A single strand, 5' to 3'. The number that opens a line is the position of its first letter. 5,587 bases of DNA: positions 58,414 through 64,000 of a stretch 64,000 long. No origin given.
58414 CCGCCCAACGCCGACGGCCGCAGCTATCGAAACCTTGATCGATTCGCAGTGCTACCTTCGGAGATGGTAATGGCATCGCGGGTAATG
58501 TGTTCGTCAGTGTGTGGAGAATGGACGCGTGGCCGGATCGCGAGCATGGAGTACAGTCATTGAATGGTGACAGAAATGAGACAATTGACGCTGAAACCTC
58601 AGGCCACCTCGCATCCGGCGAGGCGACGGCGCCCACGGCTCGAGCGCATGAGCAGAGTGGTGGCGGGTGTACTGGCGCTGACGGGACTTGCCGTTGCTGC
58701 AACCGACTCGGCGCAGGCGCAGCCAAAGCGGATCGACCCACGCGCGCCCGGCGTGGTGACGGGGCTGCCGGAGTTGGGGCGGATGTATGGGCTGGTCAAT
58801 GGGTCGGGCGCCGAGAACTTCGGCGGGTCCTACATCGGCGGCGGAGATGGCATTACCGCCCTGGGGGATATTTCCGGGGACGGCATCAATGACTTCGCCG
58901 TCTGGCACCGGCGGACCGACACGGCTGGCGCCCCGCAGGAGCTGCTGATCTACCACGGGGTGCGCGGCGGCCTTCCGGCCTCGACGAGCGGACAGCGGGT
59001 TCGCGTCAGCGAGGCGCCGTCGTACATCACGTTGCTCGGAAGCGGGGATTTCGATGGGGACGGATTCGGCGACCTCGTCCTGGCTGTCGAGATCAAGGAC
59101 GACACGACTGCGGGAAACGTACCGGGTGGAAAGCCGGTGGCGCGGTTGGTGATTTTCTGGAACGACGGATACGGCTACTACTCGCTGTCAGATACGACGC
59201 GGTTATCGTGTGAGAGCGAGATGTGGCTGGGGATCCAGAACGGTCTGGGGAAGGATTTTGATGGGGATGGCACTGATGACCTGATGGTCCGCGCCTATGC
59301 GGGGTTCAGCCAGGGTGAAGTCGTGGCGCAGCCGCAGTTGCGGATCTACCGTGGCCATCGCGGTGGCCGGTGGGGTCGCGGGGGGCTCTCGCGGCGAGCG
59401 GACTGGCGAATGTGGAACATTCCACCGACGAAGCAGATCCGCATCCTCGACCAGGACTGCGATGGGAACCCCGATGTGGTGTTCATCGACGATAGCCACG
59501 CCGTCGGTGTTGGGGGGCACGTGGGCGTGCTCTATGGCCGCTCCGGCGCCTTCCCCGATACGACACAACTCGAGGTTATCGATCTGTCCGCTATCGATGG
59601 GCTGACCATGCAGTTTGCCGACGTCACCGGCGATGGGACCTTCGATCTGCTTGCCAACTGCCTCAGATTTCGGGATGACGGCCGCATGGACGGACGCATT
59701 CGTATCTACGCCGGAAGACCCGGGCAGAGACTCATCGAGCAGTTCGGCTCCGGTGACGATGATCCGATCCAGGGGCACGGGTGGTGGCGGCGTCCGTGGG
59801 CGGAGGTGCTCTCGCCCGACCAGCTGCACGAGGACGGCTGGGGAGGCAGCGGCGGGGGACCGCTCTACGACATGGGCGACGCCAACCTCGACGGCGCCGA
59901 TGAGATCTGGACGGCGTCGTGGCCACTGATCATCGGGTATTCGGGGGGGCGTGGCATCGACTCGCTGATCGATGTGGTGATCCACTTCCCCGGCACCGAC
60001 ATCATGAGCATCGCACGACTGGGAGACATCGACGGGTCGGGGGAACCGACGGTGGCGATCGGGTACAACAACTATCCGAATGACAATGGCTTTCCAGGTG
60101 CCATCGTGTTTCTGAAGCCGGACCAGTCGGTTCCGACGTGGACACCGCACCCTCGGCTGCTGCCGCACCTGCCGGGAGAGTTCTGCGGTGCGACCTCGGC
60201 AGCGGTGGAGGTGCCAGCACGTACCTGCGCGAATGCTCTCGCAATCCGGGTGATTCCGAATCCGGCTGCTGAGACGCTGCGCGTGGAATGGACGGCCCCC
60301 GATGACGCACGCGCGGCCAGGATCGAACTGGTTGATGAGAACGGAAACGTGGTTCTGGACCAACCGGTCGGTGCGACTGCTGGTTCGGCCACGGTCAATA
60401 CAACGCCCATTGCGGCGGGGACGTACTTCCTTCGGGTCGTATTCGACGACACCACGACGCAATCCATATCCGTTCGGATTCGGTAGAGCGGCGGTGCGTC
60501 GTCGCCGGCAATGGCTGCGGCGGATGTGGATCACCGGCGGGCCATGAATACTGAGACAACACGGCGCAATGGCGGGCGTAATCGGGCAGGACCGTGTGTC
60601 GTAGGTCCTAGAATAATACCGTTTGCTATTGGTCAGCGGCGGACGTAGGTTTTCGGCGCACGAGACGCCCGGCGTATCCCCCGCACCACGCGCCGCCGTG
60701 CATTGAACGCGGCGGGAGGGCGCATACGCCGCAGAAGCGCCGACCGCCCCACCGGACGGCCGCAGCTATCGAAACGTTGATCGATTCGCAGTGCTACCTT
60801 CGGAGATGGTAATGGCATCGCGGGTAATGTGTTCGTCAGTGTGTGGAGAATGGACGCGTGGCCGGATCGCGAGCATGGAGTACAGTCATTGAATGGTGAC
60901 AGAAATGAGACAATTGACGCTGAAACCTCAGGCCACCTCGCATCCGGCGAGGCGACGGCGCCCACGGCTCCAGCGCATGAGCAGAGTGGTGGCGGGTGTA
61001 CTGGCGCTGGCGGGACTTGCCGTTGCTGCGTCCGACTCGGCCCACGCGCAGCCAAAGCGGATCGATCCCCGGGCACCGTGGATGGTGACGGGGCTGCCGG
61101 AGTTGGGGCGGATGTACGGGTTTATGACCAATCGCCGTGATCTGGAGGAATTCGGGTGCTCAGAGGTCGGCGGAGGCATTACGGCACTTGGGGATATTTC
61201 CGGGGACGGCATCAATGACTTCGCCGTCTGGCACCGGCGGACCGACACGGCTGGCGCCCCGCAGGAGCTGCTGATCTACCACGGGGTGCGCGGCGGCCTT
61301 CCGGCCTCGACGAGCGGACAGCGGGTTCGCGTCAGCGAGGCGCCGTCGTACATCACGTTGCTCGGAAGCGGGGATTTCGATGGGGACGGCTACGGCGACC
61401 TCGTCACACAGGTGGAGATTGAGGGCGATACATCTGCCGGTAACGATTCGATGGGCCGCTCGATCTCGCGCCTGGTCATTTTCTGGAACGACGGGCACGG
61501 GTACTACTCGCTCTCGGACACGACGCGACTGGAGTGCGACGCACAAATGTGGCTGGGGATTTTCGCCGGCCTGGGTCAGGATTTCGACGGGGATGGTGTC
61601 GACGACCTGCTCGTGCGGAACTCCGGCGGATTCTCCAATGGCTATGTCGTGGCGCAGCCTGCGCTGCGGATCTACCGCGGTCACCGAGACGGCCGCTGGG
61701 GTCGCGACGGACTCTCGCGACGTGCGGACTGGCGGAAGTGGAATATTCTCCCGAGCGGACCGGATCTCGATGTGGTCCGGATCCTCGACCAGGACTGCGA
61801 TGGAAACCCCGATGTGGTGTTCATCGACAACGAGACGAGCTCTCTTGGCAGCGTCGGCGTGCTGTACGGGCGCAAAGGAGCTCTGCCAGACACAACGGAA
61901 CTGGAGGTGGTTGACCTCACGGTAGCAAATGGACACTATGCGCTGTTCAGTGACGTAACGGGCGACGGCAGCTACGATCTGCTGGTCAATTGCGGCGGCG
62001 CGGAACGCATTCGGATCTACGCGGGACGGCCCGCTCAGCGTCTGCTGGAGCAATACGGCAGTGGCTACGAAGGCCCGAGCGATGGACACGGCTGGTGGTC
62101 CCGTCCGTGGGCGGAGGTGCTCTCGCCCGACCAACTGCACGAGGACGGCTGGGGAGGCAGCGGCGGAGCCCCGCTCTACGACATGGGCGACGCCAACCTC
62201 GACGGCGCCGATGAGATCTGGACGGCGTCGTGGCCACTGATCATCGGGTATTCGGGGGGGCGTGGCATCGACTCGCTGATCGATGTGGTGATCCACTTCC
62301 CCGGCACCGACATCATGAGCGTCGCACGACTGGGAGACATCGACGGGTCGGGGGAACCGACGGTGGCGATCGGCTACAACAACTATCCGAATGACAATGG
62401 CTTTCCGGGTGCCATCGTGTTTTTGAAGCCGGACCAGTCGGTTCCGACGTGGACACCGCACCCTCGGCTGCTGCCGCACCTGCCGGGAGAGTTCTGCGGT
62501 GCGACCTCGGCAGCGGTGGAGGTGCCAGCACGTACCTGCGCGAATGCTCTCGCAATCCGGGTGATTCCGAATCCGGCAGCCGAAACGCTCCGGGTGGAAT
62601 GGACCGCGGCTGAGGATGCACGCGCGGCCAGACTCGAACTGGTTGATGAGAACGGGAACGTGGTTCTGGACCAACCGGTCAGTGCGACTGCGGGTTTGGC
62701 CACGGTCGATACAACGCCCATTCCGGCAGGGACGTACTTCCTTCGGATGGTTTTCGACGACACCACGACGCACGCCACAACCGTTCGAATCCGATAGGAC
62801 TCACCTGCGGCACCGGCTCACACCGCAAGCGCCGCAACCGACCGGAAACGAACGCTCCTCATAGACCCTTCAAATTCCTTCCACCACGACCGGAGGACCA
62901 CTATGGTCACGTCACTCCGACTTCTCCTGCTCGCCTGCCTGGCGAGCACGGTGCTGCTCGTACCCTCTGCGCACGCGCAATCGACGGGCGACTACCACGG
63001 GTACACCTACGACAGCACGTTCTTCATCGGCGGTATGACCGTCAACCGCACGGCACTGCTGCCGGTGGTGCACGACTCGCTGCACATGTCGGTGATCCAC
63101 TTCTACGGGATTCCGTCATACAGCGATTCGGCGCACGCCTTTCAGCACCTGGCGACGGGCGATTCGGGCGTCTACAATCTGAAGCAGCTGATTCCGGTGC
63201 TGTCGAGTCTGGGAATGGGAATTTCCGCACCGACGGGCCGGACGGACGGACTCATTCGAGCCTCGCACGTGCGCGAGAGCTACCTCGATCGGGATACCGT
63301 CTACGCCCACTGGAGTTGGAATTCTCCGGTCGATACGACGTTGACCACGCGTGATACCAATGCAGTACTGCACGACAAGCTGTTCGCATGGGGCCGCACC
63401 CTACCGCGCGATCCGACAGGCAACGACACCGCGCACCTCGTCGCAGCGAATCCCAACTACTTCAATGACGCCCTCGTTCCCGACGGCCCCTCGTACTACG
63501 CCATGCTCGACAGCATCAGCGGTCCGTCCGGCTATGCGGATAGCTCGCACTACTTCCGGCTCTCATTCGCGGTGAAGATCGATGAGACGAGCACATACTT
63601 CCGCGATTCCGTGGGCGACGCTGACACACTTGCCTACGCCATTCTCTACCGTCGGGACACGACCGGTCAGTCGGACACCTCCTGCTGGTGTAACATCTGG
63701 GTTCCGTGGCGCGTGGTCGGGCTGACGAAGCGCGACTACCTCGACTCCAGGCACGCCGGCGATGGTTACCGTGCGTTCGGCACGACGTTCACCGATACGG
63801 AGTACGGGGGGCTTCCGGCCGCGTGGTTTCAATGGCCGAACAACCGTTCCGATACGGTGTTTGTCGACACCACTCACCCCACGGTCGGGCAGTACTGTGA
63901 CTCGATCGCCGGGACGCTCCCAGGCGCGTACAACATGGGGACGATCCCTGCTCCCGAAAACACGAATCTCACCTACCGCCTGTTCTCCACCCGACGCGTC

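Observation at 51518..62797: Tandem array of five FG-GAP/T9SS surface-protein paralogs built as a segmental mosaic of identical and alternative sequence blocks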

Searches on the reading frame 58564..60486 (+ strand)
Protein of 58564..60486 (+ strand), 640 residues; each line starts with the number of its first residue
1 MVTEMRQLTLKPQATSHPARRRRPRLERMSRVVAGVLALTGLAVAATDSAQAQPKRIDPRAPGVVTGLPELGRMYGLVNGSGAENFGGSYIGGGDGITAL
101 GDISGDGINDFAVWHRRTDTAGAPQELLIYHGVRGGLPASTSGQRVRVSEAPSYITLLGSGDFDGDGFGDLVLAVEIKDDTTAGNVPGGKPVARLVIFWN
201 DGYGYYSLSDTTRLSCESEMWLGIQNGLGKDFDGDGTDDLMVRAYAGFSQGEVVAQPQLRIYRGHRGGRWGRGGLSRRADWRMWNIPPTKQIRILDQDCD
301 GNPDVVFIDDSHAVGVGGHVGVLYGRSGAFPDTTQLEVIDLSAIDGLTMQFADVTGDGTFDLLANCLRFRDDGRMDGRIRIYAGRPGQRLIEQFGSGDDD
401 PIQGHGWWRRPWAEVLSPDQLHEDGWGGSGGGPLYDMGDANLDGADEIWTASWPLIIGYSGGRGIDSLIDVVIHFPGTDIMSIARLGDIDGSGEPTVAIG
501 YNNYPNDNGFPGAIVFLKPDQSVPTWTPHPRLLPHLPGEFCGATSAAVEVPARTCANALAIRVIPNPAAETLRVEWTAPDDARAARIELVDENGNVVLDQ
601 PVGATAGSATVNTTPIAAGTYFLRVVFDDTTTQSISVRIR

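Call 7: search_protein_families(library=pfam, proteins=[window:58564-60486:+], max_evalue=0.01)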
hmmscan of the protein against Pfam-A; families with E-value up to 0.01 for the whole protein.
window:58564-60486:+ (640 aa): 3 families
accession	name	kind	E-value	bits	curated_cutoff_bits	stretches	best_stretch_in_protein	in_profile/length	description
PF18962.6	Por_Secre_tail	-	6.5e-07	30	27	1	564-633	2-71/75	Secretion system C-terminal sorting domain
PF13517.12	FG-GAP_3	-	1.7e-06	28.9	26.9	3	298-363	3-60/61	FG-GAP-like repeat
PF01839.29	FG-GAP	-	4.3e-06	26.9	22.1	1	227-253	6-34/37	FG-GAP repeat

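Call 8: search_protein_families(library=ncbifam, proteins=[window:58564-60486:+], max_evalue=0.01)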
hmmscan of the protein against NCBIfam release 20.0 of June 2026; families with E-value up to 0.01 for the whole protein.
window:58564-60486:+ (640 aa): 1 family
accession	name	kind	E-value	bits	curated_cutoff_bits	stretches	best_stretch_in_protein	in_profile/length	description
TIGR04183.1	Por_Secre_tail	domain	6.7e-07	29.2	23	1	563-633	1-66/72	T9SS type A sorting domain-containing protein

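Call 10: find_encoding_contigs(protein=window:58564-60486:+, flank=10000, max_places=10)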
Protein window:58564-60486:+ (640 aa): no gene with exactly this product is on record in the collection.

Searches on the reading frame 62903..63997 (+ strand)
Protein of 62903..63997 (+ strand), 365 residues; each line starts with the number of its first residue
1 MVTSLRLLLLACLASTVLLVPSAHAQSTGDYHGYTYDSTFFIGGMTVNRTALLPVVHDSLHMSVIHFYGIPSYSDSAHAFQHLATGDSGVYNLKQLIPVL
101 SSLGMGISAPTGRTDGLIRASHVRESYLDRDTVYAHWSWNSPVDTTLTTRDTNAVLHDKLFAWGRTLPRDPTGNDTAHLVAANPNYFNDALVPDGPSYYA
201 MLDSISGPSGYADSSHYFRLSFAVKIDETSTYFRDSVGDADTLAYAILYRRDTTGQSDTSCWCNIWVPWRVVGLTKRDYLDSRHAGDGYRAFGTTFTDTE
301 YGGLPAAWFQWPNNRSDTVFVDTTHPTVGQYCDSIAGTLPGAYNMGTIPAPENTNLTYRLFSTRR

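Call 34: search_protein_families(library=pfam, proteins=[window:62903-63997:+], max_evalue=0.01)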
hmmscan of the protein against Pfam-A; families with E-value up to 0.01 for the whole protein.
window:62903-63997:+ (365 aa): 0 families

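Call 77: search_protein_families(library=ncbifam, proteins=[window:62903-63997:+], max_evalue=0.01)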
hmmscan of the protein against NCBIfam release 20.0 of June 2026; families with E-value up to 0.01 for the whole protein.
window:62903-63997:+ (365 aa): 0 families
